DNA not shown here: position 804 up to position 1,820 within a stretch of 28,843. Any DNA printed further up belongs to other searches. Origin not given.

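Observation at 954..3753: Collar-less clamp-loader-type AAA+ ATPase with an unknown partner, divergent from a third unknown gene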

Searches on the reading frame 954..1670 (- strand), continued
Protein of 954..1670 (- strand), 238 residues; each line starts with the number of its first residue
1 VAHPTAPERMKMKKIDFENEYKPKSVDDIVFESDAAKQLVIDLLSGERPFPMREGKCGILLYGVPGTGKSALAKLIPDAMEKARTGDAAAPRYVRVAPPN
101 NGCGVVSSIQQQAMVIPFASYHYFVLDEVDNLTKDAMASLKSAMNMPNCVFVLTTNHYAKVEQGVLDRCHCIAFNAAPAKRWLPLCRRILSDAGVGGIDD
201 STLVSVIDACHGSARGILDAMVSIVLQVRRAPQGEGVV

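Call 45: search_solved_structures(query=A2, max_evalue=0.001, show_alignments=2)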
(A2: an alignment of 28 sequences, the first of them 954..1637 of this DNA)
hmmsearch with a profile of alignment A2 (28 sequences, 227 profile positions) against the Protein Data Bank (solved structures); distinct sequences matched with E-value up to 0.001: 86 (the best 60 are shown).
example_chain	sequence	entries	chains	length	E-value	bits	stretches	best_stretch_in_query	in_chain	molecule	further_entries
2chg_A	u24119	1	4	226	1.6e-12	50.4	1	6-209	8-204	REPLICATION FACTOR C SMALL SUBUNIT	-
2chq_A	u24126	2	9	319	4.6e-12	48.9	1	7-209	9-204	REPLICATION FACTOR C SMALL SUBUNIT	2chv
1iqp_A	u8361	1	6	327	2.7e-10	43.1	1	7-209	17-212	RFCS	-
9uiq_B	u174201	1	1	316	1.7e-09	40.5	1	38-209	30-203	Replication factor C subunit 2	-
6vvo_B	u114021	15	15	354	2.3e-09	40.1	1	38-209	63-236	Replication factor C subunit 2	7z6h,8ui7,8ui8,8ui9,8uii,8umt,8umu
9uiq_C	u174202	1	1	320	8e-09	38.3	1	7-214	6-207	Replication factor C subunit 5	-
6vvo_C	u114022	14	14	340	8.9e-09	38.1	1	7-214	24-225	Replication factor C subunit 5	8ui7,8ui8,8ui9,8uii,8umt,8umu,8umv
7z6h_G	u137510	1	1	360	1.1e-08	37.9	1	7-214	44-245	Replication factor C subunit 5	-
8tw7_2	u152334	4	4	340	2.2e-08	36.9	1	7-203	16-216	Replication factor C subunit 2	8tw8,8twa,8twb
7sgz_D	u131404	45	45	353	2.4e-08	36.7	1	7-203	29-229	Replication factor C subunit 2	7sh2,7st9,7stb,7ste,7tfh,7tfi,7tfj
8tw7_4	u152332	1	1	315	1.1e-07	34.6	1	7-212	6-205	Replication factor C subunit 4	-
8tw8_4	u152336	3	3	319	1.1e-07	34.6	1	7-211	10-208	Replication factor C subunit 4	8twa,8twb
7sgz_B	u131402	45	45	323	1.1e-07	34.6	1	7-212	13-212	Replication factor C subunit 4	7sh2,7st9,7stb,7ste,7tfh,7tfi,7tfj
1sxj_D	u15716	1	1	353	1.8e-07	33.9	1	7-203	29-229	Activator 1 41 kDa subunit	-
9uiq_D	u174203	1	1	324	3.4e-07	33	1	7-205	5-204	Replication factor C subunit 4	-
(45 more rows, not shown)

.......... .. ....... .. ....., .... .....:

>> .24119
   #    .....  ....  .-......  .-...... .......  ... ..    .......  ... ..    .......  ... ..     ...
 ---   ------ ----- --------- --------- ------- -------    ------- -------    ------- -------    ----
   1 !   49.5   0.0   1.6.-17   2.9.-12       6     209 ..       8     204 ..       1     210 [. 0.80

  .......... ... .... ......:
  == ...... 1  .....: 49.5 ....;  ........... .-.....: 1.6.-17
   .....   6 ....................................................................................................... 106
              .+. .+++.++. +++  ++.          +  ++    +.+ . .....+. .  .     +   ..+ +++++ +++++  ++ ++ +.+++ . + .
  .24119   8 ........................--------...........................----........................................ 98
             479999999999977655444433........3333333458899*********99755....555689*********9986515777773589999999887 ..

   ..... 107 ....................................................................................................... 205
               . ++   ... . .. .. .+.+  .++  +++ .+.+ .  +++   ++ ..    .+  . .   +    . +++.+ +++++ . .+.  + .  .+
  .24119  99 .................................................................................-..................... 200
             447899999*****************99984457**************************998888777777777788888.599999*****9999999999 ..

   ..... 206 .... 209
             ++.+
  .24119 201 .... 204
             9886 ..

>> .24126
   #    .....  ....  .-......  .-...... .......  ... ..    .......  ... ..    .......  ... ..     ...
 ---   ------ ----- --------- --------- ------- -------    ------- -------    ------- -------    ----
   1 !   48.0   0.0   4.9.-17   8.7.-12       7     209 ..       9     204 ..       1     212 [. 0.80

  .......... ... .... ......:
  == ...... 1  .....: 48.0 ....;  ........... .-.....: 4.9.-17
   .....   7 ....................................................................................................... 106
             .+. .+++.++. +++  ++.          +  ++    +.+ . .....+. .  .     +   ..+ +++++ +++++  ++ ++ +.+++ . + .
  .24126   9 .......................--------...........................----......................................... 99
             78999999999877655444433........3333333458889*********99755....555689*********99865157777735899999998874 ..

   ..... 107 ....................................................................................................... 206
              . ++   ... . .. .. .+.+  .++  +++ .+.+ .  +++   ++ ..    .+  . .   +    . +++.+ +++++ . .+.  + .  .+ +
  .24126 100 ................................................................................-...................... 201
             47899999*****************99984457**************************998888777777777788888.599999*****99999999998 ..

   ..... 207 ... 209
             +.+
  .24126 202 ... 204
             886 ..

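Call 76: search_dna_similar(query=window:954-1637:-, collection=phages, mode=protein, max_evalue=0.001, max_rows=15)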
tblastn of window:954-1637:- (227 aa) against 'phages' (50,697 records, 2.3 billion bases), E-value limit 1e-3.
Records with a match: 494; places in all: 494; records where one place covers at least 80% of the query: 336.
Best place of each record, by identity: <60% 494.
By first word of the organism name: Salmonella 172; Escherichia 63; Klebsiella 54; Synechococcus 42; Dickeya 18; Vibrio 16; Rhizobium 15; Pseudomonas 13; Cyanophage 13; Erwinia 12; and 21 more.
By host as written in the record: - 66; Salmonella enterica 26; Klebsiella pneumoniae 24; Salmonella enterica subsp. enterica serovar Enteritidis PT1 21; Salmonella enterica subsp. enterica serovar Typhimurium 18; Escherichia coli 18; Escherichia coli O157:H7 14; Synechococcus sp. 11; and 149 more.
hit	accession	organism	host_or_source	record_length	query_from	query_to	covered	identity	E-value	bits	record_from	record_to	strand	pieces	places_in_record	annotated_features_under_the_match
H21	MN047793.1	Xanthomonas phage Xoo-sp13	Xanthomonas oryzae pv. oryzae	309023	9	225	96%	27.1%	1e-7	57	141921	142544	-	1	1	sliding clamp loader subunit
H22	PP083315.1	Vibrio phage VB_VaC_TDDLMA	Vibrio alginolyticus CECT 521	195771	1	210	93%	26.3%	2e-5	50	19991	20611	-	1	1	clamp loader of DNA polymerase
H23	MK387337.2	Vibrio phage Va1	Vibrio alginolyticus NBRC 15630 = ATCC ...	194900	1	210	93%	26.3%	3e-5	50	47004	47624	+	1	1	putative sliding clamp loader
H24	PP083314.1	Vibrio phage VB_VaC_SRILMA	Vibrio alginolyticus CECT 521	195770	1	210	93%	26.3%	3e-5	50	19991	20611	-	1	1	clamp loader of DNA polymerase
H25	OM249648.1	Vibrio phage phiKT1024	Vibrio sp.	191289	1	210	93%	26.3%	3e-5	50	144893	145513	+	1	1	putative sliding clamp loader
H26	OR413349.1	Vibrio phage pv27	Vibrio parahaemolyticus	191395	1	210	93%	26.3%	3e-5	50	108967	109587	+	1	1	clamp loader of DNA polymerase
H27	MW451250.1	Vibrio phage phiTY18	Vibrio parahaemolyticus TY18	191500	1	210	93%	26.3%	3e-5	50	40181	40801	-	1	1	record has no annotation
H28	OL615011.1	Shigella phage vB_SboS_Gloob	Shigella boydii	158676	6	210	90%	26.9%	2e-7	57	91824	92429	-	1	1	putative clamp loader subunit DNA polymerase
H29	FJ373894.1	Shigella phage Ag3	Shigella boydii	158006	6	210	90%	26.9%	3e-7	56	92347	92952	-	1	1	orf00164: Gp44 clamp loader subunit DNA polymerase accessory protein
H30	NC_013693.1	Shigella phage Ag3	Shigella boydii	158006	6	210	90%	26.9%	3e-7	56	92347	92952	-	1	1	orf00164: clamp loader of DNA polymerase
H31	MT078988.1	Salmonella phage P46FS4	-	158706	6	210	90%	26.9%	3e-7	56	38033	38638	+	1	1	replication factor C small subunit / DNA polymerase clamp loader ...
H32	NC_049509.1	Salmonella phage P46FS4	-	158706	6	210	90%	26.9%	3e-7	56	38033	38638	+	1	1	clamp loader of DNA polymerase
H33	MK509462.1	Shigella phage MK-13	Shigella boydii type 1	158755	6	210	90%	26.9%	3e-7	56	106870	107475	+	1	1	sliding-clamp-loader subunit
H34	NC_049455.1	Shigella phage MK-13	Shigella boydii type 1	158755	6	210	90%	26.9%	3e-7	56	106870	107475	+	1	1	clamp loader of DNA polymerase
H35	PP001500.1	Salmonella phage SP-9-14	Salmonella enterica subsp. enterica ...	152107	6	210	90%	26.4%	9e-7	55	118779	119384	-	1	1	replication factor C small subunit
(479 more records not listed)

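Call 85: find_encoding_contigs(protein=P0084, flank=10000, max_places=3)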
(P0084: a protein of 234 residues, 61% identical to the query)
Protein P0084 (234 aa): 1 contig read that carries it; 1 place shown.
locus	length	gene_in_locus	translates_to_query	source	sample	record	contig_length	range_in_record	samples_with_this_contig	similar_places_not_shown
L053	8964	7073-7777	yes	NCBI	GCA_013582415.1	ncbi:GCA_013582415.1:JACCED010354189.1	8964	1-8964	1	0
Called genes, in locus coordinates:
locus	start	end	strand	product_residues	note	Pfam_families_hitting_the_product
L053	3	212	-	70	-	?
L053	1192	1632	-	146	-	PF20346:DUF6641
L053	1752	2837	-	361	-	PF00589:Phage_integrase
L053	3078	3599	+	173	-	-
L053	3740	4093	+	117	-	-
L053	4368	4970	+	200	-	PF00589:Phage_integrase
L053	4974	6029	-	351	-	-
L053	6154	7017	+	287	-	-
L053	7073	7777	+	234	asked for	PF13191:AAA_16 (faint), PF13401:AAA_22 (faint), PF00004:AAA (weak)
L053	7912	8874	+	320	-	PF13280:WYL, PF25583:WCX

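Call 86: find_encoding_contigs(protein=P0077, flank=10000, max_places=3)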
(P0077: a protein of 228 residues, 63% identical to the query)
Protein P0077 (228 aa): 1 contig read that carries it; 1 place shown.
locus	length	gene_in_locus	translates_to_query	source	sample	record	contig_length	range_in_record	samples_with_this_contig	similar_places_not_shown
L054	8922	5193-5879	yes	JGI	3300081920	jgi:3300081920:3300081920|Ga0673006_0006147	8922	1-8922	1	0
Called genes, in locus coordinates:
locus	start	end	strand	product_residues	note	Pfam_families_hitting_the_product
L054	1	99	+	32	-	?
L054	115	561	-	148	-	PF20346:DUF6641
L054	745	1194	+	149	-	-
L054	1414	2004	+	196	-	-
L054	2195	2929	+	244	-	PF00589:Phage_integrase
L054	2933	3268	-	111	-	-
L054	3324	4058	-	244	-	-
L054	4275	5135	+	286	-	-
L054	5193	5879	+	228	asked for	PF13401:AAA_22 (faint), PF00004:AAA (weak), PF07728:AAA_5 (weak)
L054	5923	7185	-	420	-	-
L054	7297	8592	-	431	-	-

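Call 89: search_protein_families(library=pfam, proteins=[L002:10665-10931:+, L004:2492-2755:+, L002:11841-12200:+, L002:12234-13613:-, L053:3078-3599:+, L053:3740-4093:+, L054:745-1194:+], max_evalue=0.05)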
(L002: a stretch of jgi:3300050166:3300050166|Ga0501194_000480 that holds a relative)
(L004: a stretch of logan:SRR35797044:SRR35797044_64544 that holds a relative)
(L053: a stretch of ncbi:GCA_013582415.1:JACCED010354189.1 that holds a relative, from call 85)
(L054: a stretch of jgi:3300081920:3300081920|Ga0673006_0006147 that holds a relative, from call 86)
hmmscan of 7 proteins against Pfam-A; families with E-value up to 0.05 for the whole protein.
L002:10665-10931:+ (88 aa): 0 families

L004:2492-2755:+ (87 aa): 0 families

L002:11841-12200:+ (119 aa): 0 families

L002:12234-13613:- (459 aa): 4 families
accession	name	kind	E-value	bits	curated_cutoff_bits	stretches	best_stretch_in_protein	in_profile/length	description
PF00589.27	Phage_integrase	-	4.5e-05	23.7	27.1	1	272-449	17-168/172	Phage integrase family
PF14659.12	Phage_int_SAM_3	-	0.00074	20.1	22.6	1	159-196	16-53/58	Phage integrase, N-terminal SAM-like domain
PF13102.12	Phage_int_SAM_5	-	0.0019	19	22.3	1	174-236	30-91/98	Phage integrase SAM-like domain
PF03441.19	FAD_binding_7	-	0.021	14.7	27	1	283-337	4-57/203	FAD binding domain of DNA photolyase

L053:3078-3599:+ (173 aa): 1 family
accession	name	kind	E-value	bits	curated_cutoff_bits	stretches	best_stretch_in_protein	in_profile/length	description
PF06056.18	Terminase_5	-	0.025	14.9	20.3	0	86-109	18-41/58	Putative ATPase subunit of terminase (gpP-like)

L053:3740-4093:+ (117 aa): 0 families

L054:745-1194:+ (149 aa): 0 families

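Call 98: find_related_loci(query=A2, collection=metagenome_contigs, flank=6000)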
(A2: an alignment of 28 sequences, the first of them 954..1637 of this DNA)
Query A2 (227 aa) in metagenome_contigs; peptide patterns used: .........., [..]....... (x = any residue, [..] = any of these).
600 stretches matched a pattern (row limit reached: there are more); 61 encode a relative of the query (tblastn E <= 1e-3); 61 distinct loci.
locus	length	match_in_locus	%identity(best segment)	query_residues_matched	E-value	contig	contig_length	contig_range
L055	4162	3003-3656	63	5-222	1e-93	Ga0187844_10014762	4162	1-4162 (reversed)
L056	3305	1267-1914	61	5-220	9e-93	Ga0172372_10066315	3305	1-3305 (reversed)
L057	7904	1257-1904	62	5-220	1e-91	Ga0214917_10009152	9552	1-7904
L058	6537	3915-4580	60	5-226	9e-90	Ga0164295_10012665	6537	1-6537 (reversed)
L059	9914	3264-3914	60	2-215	3e-86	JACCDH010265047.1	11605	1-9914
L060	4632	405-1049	60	5-219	4e-86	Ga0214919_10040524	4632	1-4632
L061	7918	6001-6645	59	5-216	8e-85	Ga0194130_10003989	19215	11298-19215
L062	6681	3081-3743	57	5-222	7e-83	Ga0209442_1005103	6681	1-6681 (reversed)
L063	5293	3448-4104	58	5-220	7e-82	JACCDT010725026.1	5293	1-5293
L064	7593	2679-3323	58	5-216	5e-82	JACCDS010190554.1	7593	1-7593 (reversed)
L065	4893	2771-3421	55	5-218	1e-80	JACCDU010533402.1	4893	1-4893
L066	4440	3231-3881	55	5-218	7e-80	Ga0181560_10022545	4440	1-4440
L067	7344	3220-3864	54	5-219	9e-79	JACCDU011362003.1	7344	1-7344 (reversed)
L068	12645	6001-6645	52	5-219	4e-79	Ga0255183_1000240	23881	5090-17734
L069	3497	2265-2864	50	5-207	5e-65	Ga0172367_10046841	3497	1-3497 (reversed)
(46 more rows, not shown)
